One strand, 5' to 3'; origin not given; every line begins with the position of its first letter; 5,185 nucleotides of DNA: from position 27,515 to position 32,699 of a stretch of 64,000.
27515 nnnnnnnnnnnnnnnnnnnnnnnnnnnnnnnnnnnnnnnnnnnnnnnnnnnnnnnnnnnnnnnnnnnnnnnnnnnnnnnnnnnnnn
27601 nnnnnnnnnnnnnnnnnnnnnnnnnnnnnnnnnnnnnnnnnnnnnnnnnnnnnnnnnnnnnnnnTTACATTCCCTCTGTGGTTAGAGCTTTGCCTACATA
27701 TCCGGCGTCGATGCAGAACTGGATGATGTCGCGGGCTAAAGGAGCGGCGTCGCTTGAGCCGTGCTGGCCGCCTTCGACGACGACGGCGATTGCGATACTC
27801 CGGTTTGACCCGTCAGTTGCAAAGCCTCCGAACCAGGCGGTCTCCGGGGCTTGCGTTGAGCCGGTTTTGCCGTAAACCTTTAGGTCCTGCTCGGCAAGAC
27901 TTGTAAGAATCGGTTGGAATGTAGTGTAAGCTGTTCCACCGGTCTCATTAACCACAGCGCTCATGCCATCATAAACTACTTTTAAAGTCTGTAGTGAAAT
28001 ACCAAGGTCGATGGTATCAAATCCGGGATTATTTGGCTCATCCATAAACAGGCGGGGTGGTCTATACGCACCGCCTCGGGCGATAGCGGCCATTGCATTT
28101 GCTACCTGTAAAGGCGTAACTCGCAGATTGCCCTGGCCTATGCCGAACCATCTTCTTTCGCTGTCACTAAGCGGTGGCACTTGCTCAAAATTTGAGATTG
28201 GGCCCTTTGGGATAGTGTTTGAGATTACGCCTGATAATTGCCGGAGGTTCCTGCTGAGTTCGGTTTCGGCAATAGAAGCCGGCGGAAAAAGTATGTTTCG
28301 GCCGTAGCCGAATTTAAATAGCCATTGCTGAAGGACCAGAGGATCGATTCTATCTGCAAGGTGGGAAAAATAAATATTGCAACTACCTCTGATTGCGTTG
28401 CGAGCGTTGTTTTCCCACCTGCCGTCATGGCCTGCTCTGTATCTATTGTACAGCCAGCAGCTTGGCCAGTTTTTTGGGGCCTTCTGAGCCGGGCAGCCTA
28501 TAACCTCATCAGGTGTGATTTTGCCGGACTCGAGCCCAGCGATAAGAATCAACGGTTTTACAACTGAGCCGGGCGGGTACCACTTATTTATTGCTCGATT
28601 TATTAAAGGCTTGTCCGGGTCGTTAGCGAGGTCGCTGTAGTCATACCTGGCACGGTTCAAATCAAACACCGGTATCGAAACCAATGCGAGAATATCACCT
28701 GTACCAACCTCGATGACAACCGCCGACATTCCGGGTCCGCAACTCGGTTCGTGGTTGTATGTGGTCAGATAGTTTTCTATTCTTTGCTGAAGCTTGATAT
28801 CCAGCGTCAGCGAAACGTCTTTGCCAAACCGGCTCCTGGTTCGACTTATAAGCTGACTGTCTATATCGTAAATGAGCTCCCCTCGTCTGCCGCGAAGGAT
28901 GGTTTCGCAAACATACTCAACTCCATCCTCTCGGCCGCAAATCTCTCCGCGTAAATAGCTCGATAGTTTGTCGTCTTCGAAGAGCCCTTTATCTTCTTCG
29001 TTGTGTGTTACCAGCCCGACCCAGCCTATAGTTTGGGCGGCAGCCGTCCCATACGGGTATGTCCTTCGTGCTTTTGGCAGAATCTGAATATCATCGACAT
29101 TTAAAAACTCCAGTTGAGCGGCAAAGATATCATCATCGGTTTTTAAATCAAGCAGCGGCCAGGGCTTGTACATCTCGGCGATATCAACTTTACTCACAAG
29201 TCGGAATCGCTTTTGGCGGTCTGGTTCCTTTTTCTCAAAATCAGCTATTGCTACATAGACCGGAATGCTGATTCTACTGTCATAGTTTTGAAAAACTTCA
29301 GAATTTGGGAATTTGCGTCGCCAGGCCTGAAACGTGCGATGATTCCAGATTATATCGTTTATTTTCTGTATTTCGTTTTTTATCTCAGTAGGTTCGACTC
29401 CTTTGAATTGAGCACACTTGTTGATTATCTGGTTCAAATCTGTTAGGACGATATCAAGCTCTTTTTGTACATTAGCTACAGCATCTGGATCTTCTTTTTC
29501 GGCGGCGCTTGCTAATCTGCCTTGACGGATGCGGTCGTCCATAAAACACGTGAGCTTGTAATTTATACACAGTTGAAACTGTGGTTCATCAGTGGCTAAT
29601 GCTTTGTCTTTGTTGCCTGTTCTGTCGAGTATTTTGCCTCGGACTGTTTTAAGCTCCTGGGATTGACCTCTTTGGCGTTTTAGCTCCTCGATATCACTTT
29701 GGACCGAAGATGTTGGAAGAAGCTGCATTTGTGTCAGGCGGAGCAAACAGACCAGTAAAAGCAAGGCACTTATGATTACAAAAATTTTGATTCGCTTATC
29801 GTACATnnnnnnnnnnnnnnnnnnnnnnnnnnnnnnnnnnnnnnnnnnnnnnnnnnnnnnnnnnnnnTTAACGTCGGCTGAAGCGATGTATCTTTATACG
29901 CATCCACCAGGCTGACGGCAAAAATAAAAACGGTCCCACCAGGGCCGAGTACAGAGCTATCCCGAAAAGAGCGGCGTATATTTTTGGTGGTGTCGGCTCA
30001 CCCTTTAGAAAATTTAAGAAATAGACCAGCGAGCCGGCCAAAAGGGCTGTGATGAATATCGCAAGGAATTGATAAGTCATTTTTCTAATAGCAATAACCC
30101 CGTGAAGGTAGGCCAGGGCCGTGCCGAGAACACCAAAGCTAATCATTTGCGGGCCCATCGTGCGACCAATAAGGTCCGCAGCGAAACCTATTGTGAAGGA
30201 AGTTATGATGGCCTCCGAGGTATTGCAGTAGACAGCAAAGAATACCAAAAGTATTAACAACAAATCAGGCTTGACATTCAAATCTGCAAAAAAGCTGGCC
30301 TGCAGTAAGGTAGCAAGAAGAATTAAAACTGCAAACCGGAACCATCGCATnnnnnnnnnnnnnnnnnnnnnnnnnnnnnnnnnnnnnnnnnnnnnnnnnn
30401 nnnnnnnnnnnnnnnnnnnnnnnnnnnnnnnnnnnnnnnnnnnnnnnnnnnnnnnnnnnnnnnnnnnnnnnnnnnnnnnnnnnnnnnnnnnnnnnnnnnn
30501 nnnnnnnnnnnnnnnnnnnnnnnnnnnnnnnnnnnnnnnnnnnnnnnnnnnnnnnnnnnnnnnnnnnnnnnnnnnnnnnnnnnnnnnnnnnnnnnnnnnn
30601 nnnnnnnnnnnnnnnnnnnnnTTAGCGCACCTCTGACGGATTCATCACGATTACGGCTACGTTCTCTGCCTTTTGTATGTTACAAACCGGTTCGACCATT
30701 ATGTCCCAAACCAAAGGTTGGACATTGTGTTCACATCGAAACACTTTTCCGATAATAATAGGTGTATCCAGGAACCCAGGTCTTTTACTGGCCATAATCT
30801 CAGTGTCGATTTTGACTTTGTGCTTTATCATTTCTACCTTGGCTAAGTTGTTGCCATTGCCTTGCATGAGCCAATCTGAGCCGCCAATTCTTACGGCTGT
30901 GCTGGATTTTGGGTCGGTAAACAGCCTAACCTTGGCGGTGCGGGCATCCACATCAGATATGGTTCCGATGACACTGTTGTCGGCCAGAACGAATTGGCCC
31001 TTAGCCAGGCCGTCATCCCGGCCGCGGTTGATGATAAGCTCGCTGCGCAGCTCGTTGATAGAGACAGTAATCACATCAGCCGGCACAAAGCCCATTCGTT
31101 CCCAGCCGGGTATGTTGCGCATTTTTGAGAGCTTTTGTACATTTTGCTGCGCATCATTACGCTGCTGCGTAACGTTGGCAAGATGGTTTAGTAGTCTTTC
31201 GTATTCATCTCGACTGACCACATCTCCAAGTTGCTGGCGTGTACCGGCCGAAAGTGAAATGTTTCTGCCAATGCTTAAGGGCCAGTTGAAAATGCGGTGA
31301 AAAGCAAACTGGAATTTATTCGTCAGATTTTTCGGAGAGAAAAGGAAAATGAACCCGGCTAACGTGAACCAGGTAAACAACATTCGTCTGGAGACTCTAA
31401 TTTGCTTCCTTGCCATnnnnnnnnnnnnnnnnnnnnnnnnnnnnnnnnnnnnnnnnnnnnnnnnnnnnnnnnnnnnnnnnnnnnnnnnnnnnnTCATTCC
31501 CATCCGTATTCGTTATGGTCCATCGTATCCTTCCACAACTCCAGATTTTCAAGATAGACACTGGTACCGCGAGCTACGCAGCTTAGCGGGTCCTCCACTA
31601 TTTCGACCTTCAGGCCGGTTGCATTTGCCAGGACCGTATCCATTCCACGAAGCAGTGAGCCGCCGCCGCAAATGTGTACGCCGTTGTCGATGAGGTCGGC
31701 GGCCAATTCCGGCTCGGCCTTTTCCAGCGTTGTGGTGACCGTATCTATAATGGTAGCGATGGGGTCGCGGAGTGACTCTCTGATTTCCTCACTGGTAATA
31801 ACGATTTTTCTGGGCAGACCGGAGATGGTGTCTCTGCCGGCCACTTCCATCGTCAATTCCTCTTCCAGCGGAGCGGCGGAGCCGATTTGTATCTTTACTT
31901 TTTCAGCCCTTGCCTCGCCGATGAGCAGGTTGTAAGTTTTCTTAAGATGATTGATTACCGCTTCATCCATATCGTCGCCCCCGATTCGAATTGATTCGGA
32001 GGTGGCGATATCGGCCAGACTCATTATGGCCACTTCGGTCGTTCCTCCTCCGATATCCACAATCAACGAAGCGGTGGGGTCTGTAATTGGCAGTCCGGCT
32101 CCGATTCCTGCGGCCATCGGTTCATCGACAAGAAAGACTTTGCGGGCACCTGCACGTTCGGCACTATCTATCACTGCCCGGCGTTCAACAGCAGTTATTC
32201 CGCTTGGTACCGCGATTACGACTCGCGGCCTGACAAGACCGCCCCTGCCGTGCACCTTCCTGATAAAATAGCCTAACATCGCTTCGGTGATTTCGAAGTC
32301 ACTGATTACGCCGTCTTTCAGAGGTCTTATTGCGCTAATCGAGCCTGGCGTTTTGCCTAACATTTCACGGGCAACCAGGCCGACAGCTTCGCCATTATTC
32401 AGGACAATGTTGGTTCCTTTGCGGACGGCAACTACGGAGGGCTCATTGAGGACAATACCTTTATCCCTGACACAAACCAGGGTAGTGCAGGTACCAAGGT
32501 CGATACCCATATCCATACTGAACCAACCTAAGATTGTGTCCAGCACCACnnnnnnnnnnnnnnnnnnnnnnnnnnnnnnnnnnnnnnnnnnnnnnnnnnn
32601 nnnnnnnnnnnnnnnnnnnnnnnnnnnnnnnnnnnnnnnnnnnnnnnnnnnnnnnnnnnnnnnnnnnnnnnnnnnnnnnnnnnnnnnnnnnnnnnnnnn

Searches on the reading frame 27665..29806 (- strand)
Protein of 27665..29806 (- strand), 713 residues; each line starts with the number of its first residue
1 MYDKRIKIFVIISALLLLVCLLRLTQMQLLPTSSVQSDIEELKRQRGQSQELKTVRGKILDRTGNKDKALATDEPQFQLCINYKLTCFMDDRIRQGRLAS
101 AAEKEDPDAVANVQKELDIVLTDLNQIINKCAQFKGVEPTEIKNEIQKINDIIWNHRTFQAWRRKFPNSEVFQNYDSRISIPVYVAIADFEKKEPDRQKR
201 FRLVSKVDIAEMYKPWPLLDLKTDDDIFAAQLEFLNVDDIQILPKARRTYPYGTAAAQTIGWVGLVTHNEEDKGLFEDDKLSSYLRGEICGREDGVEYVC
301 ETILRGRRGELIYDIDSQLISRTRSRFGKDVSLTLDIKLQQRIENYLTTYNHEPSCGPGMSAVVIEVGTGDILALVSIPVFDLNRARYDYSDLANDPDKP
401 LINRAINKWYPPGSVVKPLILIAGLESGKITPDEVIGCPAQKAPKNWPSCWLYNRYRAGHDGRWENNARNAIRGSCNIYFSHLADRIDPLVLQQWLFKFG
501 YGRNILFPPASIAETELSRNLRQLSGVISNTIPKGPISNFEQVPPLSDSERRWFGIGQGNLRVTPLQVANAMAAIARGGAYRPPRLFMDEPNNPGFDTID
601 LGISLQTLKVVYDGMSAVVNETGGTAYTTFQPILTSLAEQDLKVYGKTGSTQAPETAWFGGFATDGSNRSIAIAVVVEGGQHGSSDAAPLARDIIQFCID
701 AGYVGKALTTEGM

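Call 6: search_protein_families(library=pfam, proteins=[window:27665-29806:-], max_evalue=0.01)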
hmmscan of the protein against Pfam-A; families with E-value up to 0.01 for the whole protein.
window:27665-29806:- (713 aa): 2 families
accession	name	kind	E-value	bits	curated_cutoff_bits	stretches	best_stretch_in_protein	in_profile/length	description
PF00905.27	Transpeptidase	-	2.4e-46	158.8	22.1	1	360-696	1-299/299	Penicillin binding protein transpeptidase domain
PF03717.20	PBP_dimer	-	5.8e-14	53.4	24.4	1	234-317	94-171/180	Penicillin-binding Protein dimerisation domain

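Call 7: search_protein_families(library=ncbifam, proteins=[window:27665-29806:-], max_evalue=0.01)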
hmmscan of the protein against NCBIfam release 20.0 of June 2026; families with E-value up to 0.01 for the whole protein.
window:27665-29806:- (713 aa): 19 families
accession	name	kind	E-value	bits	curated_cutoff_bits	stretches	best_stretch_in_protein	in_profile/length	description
TIGR03423.1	pbp2_mrdA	equivalog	9.6e-88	295.2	455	2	197-699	95-591/593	penicillin-binding protein 2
NF008061.0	PRK10795.1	equivalog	4.6e-36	124.6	962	1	240-632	157-537/634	peptidoglycan DD-transpeptidase MrdA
NF051842.1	PBP4_5_Efaec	equivalog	4e-31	108.1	700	2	240-508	247-505/668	penicillin-binding protein PBP4(5)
TIGR02214.1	spoVD_pbp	equivalog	3.7e-29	101.5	688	1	229-655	127-498/636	stage V sporulation protein D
NF000237.1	MECA_PBP2A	equivalog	4.8e-19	68.1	750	1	229-675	222-633/668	PBP2a family beta-lactam-resistant peptidoglycan transpeptidase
NF011685.0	PRK15105.1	subfamily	2e-17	63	737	2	232-436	151-329/588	peptidoglycan glycosyltransferase FtsI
NF000410.1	MECA1_pure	exception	2.6e-17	62.2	1480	2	220-505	212-490/666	PBP2a family beta-lactam-resistant peptidoglycan transpeptidase MecA1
NF000409.1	MECA_pure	exception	3.7e-17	62.1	1490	1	247-675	240-633/668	PBP2a family beta-lactam-resistant peptidoglycan transpeptidase MecA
NF053573.1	PBP2_PenA_Neis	exception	2.4e-15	56.1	1105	1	229-438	148-334/572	peptidoglycan D,D-transpeptidase PBP2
NF000408.1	MECA2_pure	exception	1.3e-14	53.4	1525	2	244-505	237-492/668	PBP2a family beta-lactam-resistant peptidoglycan transpeptidase MecA2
NF033378.1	MECD_PBP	exception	3.7e-14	52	1450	1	247-622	242-590/678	PBP2a family beta-lactam-resistant peptidoglycan transpeptidase MecD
NF038278.1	strep_PBP2B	exception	3.8e-13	48.8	975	2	323-437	299-408/678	penicillin-binding protein PBP2B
NF000407.1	MECC_PBP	exception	6.2e-13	47.9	1500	1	239-676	229-631/665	PBP2a family beta-lactam-resistant peptidoglycan transpeptidase MecC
TIGR02074.1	PBP_1a_fam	subfamily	1.8e-12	46.9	508.75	2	326-503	221-383/535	PBP1A family penicillin-binding protein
NF038271.1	strep_PBP2X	exception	1.8e-12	46.3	1050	1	232-436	167-358/750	penicillin-binding protein PBP2X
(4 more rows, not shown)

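Call 54: find_related_loci(query=A2, collection=metagenome_contigs, flank=6000)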
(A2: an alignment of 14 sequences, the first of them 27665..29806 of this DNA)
Query A2 (713 aa) in metagenome_contigs; peptide patterns used: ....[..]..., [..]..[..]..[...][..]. (x = any residue, [..] = any of these).
600 stretches matched a pattern (row limit reached: there are more); 486 encode a relative of the query (tblastn E <= 1e-3); the best 80 are kept; 80 distinct loci.
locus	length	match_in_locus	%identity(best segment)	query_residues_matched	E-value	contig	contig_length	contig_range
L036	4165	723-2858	92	1-713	0e+0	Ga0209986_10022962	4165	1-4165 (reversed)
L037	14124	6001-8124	90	1-708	0e+0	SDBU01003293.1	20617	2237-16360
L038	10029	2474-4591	88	1-709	0e+0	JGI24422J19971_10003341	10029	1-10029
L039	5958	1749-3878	85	1-709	0e+0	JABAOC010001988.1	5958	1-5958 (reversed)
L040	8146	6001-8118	83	1-709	0e+0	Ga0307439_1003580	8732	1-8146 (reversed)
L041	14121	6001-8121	84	1-709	0e+0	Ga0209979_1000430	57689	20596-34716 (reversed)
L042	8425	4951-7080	82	1-713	0e+0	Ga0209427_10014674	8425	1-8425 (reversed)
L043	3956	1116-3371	78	1-710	0e+0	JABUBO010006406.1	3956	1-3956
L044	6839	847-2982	72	1-712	0e+0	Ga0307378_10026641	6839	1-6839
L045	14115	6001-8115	85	1-709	0e+0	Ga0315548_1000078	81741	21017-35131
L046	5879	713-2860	71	1-710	0e+0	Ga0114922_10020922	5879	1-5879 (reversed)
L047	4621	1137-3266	70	1-710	0e+0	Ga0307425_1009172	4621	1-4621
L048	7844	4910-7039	70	1-707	0e+0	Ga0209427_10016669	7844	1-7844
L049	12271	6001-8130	70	1-710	0e+0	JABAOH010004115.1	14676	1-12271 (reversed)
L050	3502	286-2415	70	1-710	0e+0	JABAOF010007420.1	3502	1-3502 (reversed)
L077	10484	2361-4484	66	1-710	0e+0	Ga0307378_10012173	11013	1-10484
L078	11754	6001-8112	64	1-710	0e+0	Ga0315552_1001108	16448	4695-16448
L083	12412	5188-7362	63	1-708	0e+0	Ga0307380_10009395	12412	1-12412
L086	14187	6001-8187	62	1-712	0e+0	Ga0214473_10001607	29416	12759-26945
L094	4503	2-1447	90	231-711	0e+0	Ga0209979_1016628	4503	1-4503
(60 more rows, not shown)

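Call 74: search_protein_families(library=pfam, proteins=[L086:8223-9410:+, L077:4575-5717:+, L083:7502-8530:+, L094:1589-2608:+, L078:8249-9010:+, L036:2862-3608:+], max_evalue=0.01)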
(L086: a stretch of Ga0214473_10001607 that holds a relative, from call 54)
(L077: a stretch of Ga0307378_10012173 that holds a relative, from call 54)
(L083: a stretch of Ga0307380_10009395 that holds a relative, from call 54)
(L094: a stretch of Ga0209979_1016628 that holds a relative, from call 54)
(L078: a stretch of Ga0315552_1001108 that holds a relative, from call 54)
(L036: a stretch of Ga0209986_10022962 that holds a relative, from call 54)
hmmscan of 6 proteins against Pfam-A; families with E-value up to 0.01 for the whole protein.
L086:8223-9410:+ (395 aa): 5 families
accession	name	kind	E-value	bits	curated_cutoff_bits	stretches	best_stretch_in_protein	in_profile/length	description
PF13240.11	Zn_Ribbon_1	-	6.1e-07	29.5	25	1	49-71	1-23/23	zinc-ribbon domain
PF12773.13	DZR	-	2.1e-05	25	27.3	1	50-72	1-23/45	Double zinc ribbon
PF24463.1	DUF7577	-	2.2e-05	24.4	28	1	48-72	3-27/27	Domain of unknown function (DUF7577)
PF13828.11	DUF4190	-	3.1e-05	24.1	35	1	96-157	1-61/62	Domain of unknown function (DUF4190)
PF13248.11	Zn_ribbon_3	-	6.9e-05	22.6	27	1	49-70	4-25/26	zinc-ribbon domain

L077:4575-5717:+ (380 aa): 4 families
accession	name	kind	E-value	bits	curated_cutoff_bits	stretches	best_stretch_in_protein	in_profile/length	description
PF13828.11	DUF4190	-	1e-13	51.2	35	1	57-119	1-61/62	Domain of unknown function (DUF4190)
PF13240.11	Zn_Ribbon_1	-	1.6e-07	31.3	25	1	18-40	1-23/23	zinc-ribbon domain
PF13248.11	Zn_ribbon_3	-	8.8e-05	22.3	27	1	18-40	4-26/26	zinc-ribbon domain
PF12773.13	DZR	-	0.00015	22.3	27.3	1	19-40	1-22/45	Double zinc ribbon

L083:7502-8530:+ (342 aa): 3 families
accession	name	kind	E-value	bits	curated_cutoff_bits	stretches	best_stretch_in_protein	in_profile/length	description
PF13240.11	Zn_Ribbon_1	-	2.7e-07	30.6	25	1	4-26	1-23/23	zinc-ribbon domain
PF13828.11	DUF4190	-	4.1e-05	23.7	35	1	43-104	1-61/62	Domain of unknown function (DUF4190)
PF12773.13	DZR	-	0.00052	20.6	27.3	1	5-26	1-22/45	Double zinc ribbon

L094:1589-2608:+ (339 aa): 4 families
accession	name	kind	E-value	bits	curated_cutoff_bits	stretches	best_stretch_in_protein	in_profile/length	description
PF13828.11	DUF4190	-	4.9e-12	45.9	35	1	41-100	1-58/62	Domain of unknown function (DUF4190)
PF13240.11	Zn_Ribbon_1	-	1.9e-06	27.9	25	1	2-21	1-20/23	zinc-ribbon domain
PF12773.13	DZR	-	0.00095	19.7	27.3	1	3-25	1-23/45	Double zinc ribbon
PF24463.1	DUF7577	-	0.0019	18.2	28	1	2-22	4-24/27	Domain of unknown function (DUF7577)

L078:8249-9010:+ (253 aa): 6 families
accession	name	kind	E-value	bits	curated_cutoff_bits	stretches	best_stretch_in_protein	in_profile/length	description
PF13828.11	DUF4190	-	1.5e-12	47.5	35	1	44-106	1-61/62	Domain of unknown function (DUF4190)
PF13240.11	Zn_Ribbon_1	-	8.6e-08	32.2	25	1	4-24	1-21/23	zinc-ribbon domain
PF12773.13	DZR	-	7e-05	23.4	27.3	1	5-27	1-23/45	Double zinc ribbon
PF24463.1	DUF7577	-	0.0012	18.9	28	1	4-24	4-24/27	Domain of unknown function (DUF7577)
PF13248.11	Zn_ribbon_3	-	0.0041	17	27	1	4-25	4-25/26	zinc-ribbon domain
PF00641.23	Zn_ribbon_RanBP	-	0.007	16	27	0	5-25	7-27/30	Zn-finger in Ran binding protein and others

L036:2862-3608:+ (248 aa): 7 families
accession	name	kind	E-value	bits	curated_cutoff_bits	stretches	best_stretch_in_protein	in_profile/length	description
PF13828.11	DUF4190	-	1.2e-13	51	35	1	41-102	1-60/62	Domain of unknown function (DUF4190)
PF24463.1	DUF7577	-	4.3e-06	26.7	28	1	2-22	4-24/27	Domain of unknown function (DUF7577)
PF13240.11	Zn_Ribbon_1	-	6.3e-06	26.3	25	1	3-21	2-20/23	zinc-ribbon domain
PF12773.13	DZR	-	0.00024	21.7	27.3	1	3-25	1-23/45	Double zinc ribbon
PF07596.16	SBP_bac_10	-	0.00035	21.2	23.3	0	107-140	2-35/268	Protein of unknown function (DUF1559)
PF14952.11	zf-tcix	-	0.00054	19.9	31.2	1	2-21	12-33/42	Putative treble-clef, zinc-finger, Zn-binding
PF13248.11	Zn_ribbon_3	-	0.007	16.2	27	0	2-20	4-22/26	zinc-ribbon domain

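Call 88: search_protein_families(library=padloc, proteins=[L094:1589-2608:+, L036:2862-3608:+, L094:2764-3615:+], max_evalue=0.01)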
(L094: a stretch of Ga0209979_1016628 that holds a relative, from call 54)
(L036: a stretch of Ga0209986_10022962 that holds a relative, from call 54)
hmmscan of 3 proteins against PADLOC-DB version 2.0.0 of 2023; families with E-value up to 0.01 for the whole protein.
L094:1589-2608:+ (339 aa): 0 families

L036:2862-3608:+ (248 aa): 0 families

L094:2764-3615:+ (283 aa): 0 families

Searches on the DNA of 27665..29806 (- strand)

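Call 79: search_rna_families(source=L048, start=7000, end=7260, threshold=evalue, max_evalue=1)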
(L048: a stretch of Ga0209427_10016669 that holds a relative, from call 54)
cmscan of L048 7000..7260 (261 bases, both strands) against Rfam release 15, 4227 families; matches with E-value up to 1: 2.
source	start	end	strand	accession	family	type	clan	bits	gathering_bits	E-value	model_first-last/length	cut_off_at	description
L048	7097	7137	+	RF02359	MS2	Cis-reg;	-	15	40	0.3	1-36/36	no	Bacteriophage MS2 operator hairpin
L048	7010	7032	+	RF01145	sR14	Gene; snRNA; snoRNA; CD-box;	-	12.6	38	0.38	1-54/54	no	Small nucleolar RNA sR14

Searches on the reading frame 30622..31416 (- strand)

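Call 6: search_protein_families(library=pfam, proteins=[window:30622-31416:-], max_evalue=0.01)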
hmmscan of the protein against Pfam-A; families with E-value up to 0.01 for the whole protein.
window:30622-31416:- (264 aa): 1 family
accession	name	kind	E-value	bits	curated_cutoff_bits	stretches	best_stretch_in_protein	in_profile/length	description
PF04085.20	MreC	-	9.1e-24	84.4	28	1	115-256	1-146/147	Rod shape-determining protein MreC, barrel core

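Call 7: search_protein_families(library=ncbifam, proteins=[window:30622-31416:-], max_evalue=0.01)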
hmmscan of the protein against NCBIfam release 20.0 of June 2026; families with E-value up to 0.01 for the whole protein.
window:30622-31416:- (264 aa): 13 families
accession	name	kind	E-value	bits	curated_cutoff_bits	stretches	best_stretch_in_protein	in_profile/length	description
NF010510.0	PRK13922.11-5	equivalog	2.2e-17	63.1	415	1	84-261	91-275/334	rod shape-determining protein MreC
TIGR00219.1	mreC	equivalog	2.5e-17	62.9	92.75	1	66-257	76-272/283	rod shape-determining protein MreC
NF010520.0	PRK13922.13-5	equivalog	2.2e-15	56.7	343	1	7-256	4-260/263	rod shape-determining protein MreC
NF010532.0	PRK13922.9-3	equivalog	2.5e-15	56.3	243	1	70-258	65-262/280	rod shape-determining protein MreC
NF010527.0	PRK13922.6-2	equivalog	3.7e-15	55.9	289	1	84-234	69-223/249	rod shape-determining protein MreC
NF010519.0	PRK13922.13-4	equivalog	2.7e-11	43.2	505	1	69-259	83-274/406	rod shape-determining protein MreC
NF010533.0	PRK13922.9-5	equivalog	3.3e-10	39.5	384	1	70-225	87-249/345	rod shape-determining protein MreC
NF010524.0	PRK13922.14-4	equivalog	3e-09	36.4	332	1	84-256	92-268/270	rod shape-determining protein MreC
NF010512.0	PRK13922.12-1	equivalog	4.3e-09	36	336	1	91-231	103-246/287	rod shape-determining protein MreC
NF010513.0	PRK13922.12-3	equivalog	9.6e-08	31.7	380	1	88-195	108-217/305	rod shape-determining protein MreC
NF010518.0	PRK13922.13-3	equivalog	5.8e-07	29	385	1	70-177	88-196/295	rod shape-determining protein MreC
NF010514.0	PRK13922.12-4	equivalog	3e-06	26.6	337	1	114-204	133-225/276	rod shape-determining protein MreC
NF011450.0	PRK14872.1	equivalog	3.9e-05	23.1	407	1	110-199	105-198/338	rod shape-determining protein MreC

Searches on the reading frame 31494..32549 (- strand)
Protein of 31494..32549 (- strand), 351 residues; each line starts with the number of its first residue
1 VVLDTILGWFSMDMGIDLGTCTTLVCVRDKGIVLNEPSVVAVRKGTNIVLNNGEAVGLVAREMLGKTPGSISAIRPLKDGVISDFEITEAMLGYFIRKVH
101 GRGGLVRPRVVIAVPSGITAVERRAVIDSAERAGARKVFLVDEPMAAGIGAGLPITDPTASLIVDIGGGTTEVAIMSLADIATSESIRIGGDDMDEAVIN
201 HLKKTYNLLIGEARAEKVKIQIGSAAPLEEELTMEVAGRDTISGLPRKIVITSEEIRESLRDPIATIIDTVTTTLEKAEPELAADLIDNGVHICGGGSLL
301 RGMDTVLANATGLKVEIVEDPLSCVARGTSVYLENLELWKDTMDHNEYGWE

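Call 6: search_protein_families(library=pfam, proteins=[window:31494-32549:-], max_evalue=0.01)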
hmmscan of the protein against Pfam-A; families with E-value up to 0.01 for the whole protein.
window:31494-32549:- (351 aa): 9 families
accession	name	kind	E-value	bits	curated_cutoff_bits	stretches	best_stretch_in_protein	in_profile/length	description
PF06723.19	MreB_Mbl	-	8.7e-134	445.9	27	1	12-338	2-324/327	MreB/Mbl protein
PF00012.26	HSP70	-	8e-16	57.8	20.6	1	109-331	135-370/599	Hsp70 protein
PF14450.12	FtsA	-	1.5e-11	45.2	31.8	1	163-319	2-111/127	Cell division protein FtsA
PF00022.25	Actin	-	4.8e-07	29.2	27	1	58-205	47-190/410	Actin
PF11104.14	PilM_2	-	0.00015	21.3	27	0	291-320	278-307/340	Type IV pilus assembly protein PilM;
PF06277.17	EutA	-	0.00036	20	27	1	159-213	143-201/475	Ethanolamine utilisation protein EutA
PF02541.22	Ppx-GppA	-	0.0057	16.6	27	0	161-192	114-145/285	Ppx/GppA phosphatase family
PF02782.22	FGGY_C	-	0.0075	16.5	27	0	291-329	153-190/198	FGGY family of carbohydrate kinases, C-terminal domain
PF21522.3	MreB-like_C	-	0.0089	17.1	27.8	0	163-299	1-115/123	Archaeal actin homologue MreB-like, C-terminal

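Call 7: search_protein_families(library=ncbifam, proteins=[window:31494-32549:-], max_evalue=0.01)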
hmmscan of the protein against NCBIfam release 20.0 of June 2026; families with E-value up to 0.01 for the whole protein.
window:31494-32549:- (351 aa): 20 families
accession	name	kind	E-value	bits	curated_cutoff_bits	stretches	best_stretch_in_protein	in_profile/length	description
NF010539.0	PRK13927.1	subfamily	1e-139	465.2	293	1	7-343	2-336/339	rod shape-determining protein MreB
TIGR00904.1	mreB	subfamily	5.3e-138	459.6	365.75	1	10-339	1-332/334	MreB/Mrl family cell shape determining protein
NF010540.1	PRK13929.1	exception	7e-110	367.2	515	1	9-340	2-331/334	rod-share determining protein MreBH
NF040964.1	MamK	subfamily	1.5e-23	83.4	400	1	13-331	2-317/335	MamK family actin-like protein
NF053558.1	BeeR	equivalog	1e-21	77.3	530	1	14-309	3-306/349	BeeR family actin-like protein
TIGR01991.1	HscA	equivalog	1.3e-19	70.2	708.55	1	78-336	101-362/600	Fe-S protein assembly chaperone HscA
NF003520.0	PRK05183.1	subfamily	5.6e-16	58.1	620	1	109-330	152-376/621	Fe-S protein assembly chaperone HscA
NF011660.0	PRK15080.1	equivalog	3.4e-14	52.7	182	1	76-196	63-178/277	ethanolamine utilization protein EutJ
TIGR02529.1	EutJ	subfamily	1.9e-12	47.2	152.1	1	75-199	29-148/239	ethanolamine utilization protein EutJ family protein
NF002399.0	PRK01433.1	equivalog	2.2e-12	46.4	743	1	109-336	143-357/595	Fe-S protein assembly chaperone HscA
TIGR01174.1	ftsA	equivalog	1.6e-11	43.9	175.85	1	161-317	198-344/371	cell division protein FtsA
TIGR02350.1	prok_dnaK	equivalog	1.7e-11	43.2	822.55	1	109-328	132-365/596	molecular chaperone DnaK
NF009947.0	PRK13411.1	equivalog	3.1e-11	42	1002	1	109-207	135-239/662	molecular chaperone DnaK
NF001413.0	PRK00290.1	equivalog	5.2e-11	41.6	648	1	110-207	136-237/625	molecular chaperone DnaK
NF009946.0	PRK13410.1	equivalog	2.5e-10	39.2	1019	1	110-206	138-239/669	molecular chaperone DnaK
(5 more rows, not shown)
